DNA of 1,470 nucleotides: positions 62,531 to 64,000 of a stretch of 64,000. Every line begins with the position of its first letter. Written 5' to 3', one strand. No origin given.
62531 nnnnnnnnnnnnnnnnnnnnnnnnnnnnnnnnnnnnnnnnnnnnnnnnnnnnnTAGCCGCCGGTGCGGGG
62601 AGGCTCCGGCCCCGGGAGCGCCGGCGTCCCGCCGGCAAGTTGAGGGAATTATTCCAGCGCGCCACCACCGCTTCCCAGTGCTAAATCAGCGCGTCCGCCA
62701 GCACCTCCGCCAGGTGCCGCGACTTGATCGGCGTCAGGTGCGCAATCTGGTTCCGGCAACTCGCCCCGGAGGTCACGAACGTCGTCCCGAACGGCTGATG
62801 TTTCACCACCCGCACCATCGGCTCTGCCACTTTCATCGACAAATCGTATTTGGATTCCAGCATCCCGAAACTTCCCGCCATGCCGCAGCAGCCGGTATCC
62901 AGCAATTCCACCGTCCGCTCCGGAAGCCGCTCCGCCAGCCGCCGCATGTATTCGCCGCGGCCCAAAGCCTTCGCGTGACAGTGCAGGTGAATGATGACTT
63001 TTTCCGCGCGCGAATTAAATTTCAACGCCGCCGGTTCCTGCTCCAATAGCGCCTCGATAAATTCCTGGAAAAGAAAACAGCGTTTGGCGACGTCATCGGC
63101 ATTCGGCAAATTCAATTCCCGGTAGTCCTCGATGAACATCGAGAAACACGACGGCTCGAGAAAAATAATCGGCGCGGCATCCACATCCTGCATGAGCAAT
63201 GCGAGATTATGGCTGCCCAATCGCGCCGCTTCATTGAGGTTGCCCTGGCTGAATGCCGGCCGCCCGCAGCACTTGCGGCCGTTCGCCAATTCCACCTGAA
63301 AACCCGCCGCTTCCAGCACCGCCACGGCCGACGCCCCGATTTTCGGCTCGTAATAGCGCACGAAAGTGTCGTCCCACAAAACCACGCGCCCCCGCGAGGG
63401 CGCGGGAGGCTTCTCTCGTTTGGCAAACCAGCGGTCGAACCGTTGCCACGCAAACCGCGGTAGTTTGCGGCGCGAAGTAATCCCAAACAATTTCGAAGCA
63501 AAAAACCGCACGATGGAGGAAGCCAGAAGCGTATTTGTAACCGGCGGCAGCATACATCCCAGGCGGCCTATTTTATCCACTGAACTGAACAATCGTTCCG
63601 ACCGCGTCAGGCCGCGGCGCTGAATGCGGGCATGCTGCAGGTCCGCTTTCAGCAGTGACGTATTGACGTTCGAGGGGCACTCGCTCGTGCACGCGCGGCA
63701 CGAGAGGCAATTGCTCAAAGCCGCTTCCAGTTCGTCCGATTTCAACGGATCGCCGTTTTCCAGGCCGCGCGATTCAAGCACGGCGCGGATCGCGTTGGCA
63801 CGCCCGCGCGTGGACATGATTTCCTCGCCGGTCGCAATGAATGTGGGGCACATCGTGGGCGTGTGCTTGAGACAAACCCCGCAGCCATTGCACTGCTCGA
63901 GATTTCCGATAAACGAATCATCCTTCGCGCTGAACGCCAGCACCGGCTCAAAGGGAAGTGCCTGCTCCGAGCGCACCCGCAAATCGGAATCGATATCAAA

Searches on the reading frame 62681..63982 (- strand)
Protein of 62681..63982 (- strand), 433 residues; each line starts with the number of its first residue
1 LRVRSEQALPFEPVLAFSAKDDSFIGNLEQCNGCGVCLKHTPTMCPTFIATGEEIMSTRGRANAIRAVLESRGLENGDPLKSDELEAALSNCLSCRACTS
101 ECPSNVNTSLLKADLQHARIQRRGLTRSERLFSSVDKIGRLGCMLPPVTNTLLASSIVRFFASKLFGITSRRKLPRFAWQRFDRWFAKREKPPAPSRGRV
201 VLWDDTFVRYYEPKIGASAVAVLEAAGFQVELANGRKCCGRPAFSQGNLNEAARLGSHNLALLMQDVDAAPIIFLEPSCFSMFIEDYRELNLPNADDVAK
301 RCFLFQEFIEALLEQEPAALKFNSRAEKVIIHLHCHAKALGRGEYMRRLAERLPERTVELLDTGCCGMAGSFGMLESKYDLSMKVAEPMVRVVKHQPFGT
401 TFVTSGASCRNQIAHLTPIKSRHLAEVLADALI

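Call 70: search_protein_families(library=pfam, max_evalue=0.00001, proteins=[window:62681-63982:-])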
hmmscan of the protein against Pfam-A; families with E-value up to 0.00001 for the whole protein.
window:62681-63982:- (433 aa): 3 families
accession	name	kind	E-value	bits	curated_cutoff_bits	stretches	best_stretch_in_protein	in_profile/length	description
PF02754.22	CCG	-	6.5e-12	45.8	20.6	1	208-283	10-84/85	Cysteine-rich domain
PF13183.11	Fer4_8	-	4.4e-11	43.6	27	1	28-106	2-68/68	4Fe-4S dicluster domain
PF13534.11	Fer4_17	-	4.5e-08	34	22.2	1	30-107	1-61/61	4Fe-4S dicluster domain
